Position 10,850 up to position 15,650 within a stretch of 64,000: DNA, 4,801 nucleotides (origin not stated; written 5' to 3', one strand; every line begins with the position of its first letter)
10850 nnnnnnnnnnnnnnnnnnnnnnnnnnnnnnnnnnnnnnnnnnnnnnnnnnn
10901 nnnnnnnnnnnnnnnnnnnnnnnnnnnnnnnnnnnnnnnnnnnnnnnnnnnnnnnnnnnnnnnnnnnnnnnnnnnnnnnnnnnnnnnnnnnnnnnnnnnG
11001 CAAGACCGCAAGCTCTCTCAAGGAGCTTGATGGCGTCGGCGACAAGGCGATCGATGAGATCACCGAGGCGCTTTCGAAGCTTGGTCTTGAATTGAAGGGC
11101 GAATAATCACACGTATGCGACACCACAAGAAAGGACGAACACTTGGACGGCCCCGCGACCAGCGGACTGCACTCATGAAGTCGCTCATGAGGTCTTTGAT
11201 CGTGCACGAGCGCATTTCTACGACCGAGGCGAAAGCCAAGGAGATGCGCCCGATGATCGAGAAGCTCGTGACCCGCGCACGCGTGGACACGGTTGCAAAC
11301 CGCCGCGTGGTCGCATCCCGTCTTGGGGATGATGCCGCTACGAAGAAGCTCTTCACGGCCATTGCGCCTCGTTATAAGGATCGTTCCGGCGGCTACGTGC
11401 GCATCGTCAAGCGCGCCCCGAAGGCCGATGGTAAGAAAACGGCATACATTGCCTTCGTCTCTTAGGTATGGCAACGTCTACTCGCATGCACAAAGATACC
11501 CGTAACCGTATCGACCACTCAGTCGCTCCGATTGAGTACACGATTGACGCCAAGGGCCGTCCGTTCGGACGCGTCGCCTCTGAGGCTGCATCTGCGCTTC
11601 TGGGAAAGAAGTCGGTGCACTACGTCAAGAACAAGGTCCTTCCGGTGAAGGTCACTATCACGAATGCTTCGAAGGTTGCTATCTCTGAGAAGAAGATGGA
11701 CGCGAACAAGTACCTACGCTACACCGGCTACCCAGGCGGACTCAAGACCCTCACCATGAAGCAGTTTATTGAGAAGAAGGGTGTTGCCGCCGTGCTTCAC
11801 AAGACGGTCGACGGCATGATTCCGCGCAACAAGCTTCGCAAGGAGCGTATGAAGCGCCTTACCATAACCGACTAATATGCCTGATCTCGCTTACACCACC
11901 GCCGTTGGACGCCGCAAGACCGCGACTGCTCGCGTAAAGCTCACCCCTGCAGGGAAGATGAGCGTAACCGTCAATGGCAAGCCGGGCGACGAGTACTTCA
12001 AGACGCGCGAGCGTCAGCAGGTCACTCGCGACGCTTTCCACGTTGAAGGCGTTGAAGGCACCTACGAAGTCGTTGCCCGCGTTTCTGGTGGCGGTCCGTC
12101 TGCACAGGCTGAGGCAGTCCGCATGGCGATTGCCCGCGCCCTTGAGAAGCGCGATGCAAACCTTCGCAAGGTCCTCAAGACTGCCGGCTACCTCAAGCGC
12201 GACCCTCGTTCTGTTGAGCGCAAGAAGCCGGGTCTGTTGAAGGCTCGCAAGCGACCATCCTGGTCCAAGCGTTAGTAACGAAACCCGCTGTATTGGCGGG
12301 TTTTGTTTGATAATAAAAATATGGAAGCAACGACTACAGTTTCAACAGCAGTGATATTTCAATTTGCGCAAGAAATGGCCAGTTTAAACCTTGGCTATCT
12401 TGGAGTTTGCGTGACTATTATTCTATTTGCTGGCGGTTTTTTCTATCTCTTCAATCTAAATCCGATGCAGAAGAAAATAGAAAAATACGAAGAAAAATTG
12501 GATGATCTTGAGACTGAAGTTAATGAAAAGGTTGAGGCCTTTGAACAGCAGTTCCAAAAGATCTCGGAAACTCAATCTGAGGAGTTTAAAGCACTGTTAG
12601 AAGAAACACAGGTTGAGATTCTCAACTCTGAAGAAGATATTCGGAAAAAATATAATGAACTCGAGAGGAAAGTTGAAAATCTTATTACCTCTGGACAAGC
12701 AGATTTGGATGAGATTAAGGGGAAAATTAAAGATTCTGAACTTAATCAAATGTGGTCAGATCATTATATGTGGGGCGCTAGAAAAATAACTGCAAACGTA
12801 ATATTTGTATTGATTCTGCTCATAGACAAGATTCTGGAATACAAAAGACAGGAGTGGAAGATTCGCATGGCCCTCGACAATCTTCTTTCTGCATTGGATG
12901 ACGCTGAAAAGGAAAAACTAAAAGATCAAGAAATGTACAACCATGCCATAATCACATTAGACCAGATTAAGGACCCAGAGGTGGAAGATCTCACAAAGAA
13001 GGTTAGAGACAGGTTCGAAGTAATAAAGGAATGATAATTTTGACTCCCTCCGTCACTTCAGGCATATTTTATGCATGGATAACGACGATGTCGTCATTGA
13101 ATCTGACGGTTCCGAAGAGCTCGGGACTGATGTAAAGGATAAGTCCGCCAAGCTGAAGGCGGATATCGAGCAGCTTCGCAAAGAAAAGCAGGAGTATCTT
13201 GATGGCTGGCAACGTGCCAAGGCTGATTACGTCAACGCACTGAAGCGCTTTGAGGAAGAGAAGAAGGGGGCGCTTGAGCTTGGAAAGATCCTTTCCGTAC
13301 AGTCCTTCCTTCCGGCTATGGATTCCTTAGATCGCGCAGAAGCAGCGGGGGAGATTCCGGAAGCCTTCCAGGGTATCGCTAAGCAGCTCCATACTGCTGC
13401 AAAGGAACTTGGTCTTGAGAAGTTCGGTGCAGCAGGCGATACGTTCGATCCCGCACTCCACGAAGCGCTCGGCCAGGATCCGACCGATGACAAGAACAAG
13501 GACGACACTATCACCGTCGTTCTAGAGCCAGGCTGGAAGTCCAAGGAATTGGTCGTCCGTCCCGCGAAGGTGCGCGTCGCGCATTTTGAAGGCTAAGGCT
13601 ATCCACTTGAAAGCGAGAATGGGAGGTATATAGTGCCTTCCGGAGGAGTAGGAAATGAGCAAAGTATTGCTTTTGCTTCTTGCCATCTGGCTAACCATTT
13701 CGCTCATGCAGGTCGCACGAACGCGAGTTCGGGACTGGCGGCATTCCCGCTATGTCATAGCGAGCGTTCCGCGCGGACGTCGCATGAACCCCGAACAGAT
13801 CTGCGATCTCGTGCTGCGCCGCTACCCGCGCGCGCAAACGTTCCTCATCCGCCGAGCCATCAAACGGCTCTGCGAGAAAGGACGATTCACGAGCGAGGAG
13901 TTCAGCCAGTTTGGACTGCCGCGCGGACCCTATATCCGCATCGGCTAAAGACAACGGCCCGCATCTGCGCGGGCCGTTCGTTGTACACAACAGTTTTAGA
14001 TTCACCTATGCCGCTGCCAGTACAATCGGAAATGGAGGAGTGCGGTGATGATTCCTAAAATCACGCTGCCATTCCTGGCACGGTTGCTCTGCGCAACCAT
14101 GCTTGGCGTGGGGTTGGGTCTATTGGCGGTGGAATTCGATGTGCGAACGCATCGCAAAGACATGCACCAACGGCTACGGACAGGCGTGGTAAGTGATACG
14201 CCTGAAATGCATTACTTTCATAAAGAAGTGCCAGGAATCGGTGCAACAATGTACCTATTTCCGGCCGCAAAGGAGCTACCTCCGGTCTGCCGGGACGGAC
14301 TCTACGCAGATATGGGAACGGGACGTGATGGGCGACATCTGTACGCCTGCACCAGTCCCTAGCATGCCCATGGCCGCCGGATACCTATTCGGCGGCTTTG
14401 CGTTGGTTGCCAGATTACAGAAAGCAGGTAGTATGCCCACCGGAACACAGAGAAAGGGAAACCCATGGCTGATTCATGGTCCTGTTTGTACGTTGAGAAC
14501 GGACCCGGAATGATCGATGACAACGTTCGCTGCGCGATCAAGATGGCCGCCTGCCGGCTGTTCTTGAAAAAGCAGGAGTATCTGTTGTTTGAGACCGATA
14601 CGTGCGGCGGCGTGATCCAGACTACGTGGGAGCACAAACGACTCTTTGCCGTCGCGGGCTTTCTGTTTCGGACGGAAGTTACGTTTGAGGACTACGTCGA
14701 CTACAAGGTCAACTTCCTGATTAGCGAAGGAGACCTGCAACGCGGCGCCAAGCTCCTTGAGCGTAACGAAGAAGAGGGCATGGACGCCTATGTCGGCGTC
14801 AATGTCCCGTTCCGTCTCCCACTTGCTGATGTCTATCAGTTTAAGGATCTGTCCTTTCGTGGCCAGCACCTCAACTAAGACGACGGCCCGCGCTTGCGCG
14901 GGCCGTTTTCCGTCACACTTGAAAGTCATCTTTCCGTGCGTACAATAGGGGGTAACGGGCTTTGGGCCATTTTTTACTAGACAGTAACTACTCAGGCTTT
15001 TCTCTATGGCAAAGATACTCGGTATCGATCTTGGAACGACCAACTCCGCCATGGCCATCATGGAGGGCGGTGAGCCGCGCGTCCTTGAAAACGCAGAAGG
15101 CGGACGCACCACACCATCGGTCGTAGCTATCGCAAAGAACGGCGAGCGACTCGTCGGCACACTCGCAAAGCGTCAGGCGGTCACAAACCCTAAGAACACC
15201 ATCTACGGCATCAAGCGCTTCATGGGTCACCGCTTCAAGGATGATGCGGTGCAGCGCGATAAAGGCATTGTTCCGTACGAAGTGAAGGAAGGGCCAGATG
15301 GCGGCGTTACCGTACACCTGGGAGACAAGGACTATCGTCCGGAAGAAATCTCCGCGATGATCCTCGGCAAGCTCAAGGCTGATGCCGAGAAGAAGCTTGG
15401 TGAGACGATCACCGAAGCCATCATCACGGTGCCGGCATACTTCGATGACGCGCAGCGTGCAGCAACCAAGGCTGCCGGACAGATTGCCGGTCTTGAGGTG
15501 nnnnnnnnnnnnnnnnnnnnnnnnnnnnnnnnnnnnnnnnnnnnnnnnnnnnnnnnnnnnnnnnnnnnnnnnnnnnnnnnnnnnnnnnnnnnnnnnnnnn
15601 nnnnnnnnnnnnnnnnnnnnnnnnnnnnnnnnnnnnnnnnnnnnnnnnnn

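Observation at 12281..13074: Low-GC (~35-40%) insertion between rpsI and grpE encoding a coiled-coil membrane protein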

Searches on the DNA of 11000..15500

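Call 75: search_rna_families(source=window, start=11000, end=15500, threshold=evalue, max_evalue=1)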
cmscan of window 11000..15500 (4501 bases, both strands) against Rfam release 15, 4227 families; matches with E-value up to 1: 1.
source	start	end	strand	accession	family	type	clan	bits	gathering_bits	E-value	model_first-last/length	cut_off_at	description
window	14840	14909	+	RF00512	Leu_leader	Cis-reg; leader;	-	23.2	50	0.15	1-148/148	no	Leucine operon leader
